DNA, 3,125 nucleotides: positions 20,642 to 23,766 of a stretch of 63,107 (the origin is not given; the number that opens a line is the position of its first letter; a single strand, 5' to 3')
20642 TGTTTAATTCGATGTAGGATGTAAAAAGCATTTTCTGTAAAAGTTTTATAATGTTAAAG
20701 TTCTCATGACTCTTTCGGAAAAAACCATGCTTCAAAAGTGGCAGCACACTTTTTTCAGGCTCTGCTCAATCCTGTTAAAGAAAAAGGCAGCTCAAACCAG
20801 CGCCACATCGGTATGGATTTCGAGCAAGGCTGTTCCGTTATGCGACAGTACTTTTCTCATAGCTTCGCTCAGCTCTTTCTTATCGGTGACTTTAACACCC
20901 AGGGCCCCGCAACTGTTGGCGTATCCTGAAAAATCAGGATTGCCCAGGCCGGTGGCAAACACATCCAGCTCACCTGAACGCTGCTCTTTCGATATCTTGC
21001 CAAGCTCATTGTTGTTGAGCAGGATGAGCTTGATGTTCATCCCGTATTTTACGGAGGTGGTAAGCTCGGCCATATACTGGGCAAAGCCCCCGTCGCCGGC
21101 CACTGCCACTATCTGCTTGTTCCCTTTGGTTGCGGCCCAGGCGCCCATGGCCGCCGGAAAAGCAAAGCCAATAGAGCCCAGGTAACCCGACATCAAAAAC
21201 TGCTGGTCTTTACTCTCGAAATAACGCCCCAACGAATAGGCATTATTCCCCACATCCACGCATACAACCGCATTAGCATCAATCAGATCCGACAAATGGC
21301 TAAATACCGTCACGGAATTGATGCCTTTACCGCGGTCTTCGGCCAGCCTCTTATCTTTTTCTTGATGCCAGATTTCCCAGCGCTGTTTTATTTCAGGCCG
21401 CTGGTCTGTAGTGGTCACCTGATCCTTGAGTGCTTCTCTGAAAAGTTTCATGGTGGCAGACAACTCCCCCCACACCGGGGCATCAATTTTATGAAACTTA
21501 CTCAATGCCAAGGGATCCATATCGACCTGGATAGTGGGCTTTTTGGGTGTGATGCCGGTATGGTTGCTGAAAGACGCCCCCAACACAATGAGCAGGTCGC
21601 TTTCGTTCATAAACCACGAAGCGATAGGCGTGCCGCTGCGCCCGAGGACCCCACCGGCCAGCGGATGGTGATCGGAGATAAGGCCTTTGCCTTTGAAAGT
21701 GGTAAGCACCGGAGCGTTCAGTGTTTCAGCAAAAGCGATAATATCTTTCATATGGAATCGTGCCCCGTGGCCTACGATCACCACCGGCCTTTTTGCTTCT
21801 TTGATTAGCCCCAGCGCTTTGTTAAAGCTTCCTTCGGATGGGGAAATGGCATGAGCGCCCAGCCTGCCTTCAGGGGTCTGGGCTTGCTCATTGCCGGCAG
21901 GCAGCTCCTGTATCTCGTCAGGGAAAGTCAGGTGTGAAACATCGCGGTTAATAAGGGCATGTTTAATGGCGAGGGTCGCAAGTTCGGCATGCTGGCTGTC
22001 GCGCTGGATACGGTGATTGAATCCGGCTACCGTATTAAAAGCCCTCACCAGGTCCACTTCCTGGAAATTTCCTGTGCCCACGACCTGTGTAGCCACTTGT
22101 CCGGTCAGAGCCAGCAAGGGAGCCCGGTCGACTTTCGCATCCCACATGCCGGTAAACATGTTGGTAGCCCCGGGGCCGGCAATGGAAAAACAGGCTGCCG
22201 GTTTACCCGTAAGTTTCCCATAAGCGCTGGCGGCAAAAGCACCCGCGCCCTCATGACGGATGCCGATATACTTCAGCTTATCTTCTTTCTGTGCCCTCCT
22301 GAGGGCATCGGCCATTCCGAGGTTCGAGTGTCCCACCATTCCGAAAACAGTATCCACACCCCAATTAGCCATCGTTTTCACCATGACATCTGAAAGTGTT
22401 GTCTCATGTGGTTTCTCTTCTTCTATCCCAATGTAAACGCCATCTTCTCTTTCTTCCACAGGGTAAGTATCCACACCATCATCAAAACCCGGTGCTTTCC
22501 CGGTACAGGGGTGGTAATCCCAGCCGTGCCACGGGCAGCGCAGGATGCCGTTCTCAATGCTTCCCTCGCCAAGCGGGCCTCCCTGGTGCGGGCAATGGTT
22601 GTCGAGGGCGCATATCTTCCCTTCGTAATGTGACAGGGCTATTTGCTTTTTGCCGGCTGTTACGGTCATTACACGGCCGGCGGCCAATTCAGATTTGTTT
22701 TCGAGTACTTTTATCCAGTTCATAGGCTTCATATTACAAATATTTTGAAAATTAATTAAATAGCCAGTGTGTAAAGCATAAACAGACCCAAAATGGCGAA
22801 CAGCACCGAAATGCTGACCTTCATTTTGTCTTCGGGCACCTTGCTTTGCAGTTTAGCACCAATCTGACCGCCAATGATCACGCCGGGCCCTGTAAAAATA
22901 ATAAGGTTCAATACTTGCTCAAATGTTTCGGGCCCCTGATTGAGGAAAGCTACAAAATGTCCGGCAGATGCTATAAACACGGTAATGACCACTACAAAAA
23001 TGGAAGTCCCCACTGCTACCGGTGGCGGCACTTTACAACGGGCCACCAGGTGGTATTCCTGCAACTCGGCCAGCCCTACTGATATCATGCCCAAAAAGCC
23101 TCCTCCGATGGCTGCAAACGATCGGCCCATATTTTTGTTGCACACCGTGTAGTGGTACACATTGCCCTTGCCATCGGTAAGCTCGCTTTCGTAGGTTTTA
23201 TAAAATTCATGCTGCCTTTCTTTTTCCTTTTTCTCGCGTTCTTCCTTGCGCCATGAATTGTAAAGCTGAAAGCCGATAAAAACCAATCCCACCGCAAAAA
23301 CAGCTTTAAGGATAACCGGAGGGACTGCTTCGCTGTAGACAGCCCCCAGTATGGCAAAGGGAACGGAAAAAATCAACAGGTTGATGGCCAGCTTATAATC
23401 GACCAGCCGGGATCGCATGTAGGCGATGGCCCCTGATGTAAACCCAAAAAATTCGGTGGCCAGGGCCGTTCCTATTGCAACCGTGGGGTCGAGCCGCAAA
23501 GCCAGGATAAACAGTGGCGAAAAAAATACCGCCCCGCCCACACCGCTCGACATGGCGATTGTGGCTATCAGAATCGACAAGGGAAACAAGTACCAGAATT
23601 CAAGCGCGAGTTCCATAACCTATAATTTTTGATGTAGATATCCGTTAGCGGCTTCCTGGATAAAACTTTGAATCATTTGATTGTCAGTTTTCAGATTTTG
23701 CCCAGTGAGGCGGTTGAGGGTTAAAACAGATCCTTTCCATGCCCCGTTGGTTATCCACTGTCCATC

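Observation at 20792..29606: Seven-gene translationally coupled operon (EgtD-like methyltransferase, aminotransferase, hydrolase-OsmC, Rieske-GltS, unknown, TauE, Rieske-TPP) that matches no pathway I can name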

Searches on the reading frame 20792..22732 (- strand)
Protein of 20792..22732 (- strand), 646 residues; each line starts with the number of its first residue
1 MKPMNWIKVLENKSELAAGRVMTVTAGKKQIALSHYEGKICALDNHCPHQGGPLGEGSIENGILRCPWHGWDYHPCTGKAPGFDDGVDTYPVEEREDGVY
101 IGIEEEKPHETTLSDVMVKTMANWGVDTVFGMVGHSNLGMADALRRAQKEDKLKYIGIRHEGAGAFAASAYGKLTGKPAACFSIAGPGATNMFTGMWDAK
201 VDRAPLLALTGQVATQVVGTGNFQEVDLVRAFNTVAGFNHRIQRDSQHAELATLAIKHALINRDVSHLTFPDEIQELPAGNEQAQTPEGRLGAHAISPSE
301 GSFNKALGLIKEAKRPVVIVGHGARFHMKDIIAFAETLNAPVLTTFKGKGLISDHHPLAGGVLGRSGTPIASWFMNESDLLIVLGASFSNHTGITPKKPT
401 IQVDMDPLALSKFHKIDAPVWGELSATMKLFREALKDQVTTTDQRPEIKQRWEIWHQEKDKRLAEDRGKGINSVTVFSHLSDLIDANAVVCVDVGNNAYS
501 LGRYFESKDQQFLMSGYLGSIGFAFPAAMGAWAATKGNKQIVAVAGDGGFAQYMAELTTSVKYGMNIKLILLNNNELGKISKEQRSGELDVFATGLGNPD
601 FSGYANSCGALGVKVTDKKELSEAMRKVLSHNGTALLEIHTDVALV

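Call 3: search_protein_families(library=pfam, proteins=[window:20792-22732:-], max_evalue=0.01)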
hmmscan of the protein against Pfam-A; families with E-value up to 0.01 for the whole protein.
window:20792-22732:- (646 aa): 6 families
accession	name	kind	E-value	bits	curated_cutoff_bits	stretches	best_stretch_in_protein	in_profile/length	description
PF02776.23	TPP_enzyme_N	-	1.4e-33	115.7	26.8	1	112-229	2-117/119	Thiamine pyrophosphate enzyme, N-terminal TPP binding domain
PF02775.26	TPP_enzyme_C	-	9.3e-33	113.6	21.9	1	493-639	1-151/151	Thiamine pyrophosphate enzyme, C-terminal TPP binding domain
PF00205.28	TPP_enzyme_M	-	1.5e-32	112.6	30.4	1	304-429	2-135/137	Thiamine pyrophosphate enzyme, central domain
PF00355.32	Rieske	-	2e-16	60.1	20.3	1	6-81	2-76/88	Rieske [2Fe-2S] domain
PF22543.2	Rieske_4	-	1.8e-05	25.4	28.4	1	21-74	14-71/119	Soluble Rieske-type ferredoxin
PF13806.12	Rieske_2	-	1.8e-05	25.1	27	1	5-101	1-103/104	Rieske-like [2Fe-2S] domain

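Call 4: search_protein_families(library=ncbifam, proteins=[window:20792-22732:-], max_evalue=0.001)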
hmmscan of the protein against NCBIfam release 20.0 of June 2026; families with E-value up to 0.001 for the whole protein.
window:20792-22732:- (646 aa): 60 families (the best 25 are shown)
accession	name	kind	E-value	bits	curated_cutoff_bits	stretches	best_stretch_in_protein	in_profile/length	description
NF006377.0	PRK08611.1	equivalog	3.8e-121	405.5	742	1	111-642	4-530/576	pyruvate oxidase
NF005040.0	PRK06457.1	equivalog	1.6e-101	340.3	788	1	112-642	3-519/549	pyruvate dehydrogenase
TIGR00118.1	acolac_lg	equivalog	2.2e-91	307.1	538.35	1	114-642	4-535/557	biosynthetic-type acetolactate synthase large subunit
NF006187.0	PRK08322.1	equivalog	3.6e-91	306.3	509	1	112-642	3-529/548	acetolactate synthase large subunit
NF004919.0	PRK06276.1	equivalog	2.1e-87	293.8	866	1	115-642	5-539/582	acetolactate synthase large subunit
NF005114.0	PRK06546.1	equivalog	5.8e-87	292.5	893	1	111-643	3-531/578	pyruvate dehydrogenase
NF006129.0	PRK08273.1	equivalog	2.2e-86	290.4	724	1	111-644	3-548/598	thiamine pyrophosphate-requiring protein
TIGR02720.1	pyruv_oxi_spxB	equivalog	4.7e-85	286.1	637.85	1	114-629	2-516/575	pyruvate oxidase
NF006052.0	PRK08199.1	subfamily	6.4e-85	285.5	539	1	107-643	4-539/559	thiamine pyrophosphate protein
NF006591.0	PRK09124.1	equivalog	1.2e-84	284.7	792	1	111-642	3-530/574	ubiquinone-dependent pyruvate dehydrogenase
NF005651.0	PRK07418.1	subfamily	3e-82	276.7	942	1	105-641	13-559/617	acetolactate synthase large subunit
NF006524.0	PRK08978.1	equivalog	2e-80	270.7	738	1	115-642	5-525/548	acetolactate synthase 2 catalytic subunit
NF004710.0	PRK06048.1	equivalog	4e-77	260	976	1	111-642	8-538/561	acetolactate synthase large subunit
NF005860.0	PRK07789.1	equivalog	1.1e-74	251.9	881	1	105-632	28-568/615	acetolactate synthase large subunit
NF006122.0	PRK08266.1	subfamily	1.7e-74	251.3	571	1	110-641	3-524/543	hypothetical protein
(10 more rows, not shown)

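Call 28: search_solved_structures(query=window:20792-22732:-, max_evalue=1e-30)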
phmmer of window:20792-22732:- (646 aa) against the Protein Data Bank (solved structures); distinct sequences matched with E-value up to 1e-30: 65 (the best 60 are shown).
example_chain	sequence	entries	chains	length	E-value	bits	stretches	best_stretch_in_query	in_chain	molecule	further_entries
3eya_A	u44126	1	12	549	2.1e-61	211.3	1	112-639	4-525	Pyruvate dehydrogenase [cytochrome]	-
3ey9_A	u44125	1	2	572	2.5e-61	211.1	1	112-639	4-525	Pyruvate dehydrogenase [cytochrome]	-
7u25_A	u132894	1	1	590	4e-60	207.1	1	114-639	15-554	Acetolactate synthase, chloroplastic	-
3e9y_A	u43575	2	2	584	5.8e-60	206.5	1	114-639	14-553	Acetolactate synthase, chloroplastic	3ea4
7tzz_A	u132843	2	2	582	1.5e-59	205.2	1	114-639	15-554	Acetolactate synthase, chloroplastic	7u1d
7stq_A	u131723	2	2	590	1.8e-59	204.9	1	114-639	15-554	Acetolactate synthase, chloroplastic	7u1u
6u9h_A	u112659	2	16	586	2.1e-59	204.7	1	114-639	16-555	Acetolactate synthase, chloroplastic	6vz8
1ybh_A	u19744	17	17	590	2.1e-59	204.7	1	114-639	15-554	Acetolactate synthase, chloroplast | Acetolactate synthase | Acetolactate synthase, chloroplastic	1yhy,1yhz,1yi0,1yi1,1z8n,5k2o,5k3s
8et5_A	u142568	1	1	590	2.1e-59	204.7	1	114-639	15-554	Acetolactate synthase, chloroplastic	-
6lpi_A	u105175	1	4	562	3.4e-56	194.1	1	115-642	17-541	Acetolactate synthase isozyme 1 large subunit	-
1y9d_A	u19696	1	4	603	2.7e-54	187.8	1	115-624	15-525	Pyruvate oxidase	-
4fee_A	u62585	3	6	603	6.9e-54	186.5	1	115-624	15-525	Pyruvate oxidase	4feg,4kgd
2ez4_A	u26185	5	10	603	6.9e-54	186.5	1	115-624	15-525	Pyruvate oxidase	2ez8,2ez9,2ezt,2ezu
1pow_A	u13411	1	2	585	9.9e-54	186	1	116-624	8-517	PYRUVATE OXIDASE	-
6haf_A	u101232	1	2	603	1.8e-53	185.1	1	115-624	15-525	Pyruvate oxidase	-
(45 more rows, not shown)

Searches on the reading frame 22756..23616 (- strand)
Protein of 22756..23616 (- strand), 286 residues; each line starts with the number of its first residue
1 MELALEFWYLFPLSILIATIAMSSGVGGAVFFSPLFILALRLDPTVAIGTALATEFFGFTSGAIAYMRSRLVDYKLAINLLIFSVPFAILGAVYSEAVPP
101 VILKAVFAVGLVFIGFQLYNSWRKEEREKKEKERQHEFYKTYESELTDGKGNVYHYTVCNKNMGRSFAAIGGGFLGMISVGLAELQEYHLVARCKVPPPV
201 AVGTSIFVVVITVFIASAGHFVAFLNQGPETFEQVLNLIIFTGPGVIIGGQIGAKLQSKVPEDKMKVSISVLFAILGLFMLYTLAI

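Call 3: search_protein_families(library=pfam, proteins=[window:22756-23616:-], max_evalue=0.01)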
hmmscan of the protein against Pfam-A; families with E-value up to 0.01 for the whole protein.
window:22756-23616:- (286 aa): 1 family
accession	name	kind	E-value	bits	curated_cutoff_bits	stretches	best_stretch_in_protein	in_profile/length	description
PF01925.25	TauE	-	1.3e-35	123.6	32.6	1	11-280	2-237/237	Sulfite exporter TauE/SafE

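Call 4: search_protein_families(library=ncbifam, proteins=[window:22756-23616:-], max_evalue=0.001)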
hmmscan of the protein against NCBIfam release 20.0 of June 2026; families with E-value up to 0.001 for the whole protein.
window:22756-23616:- (286 aa): 0 families
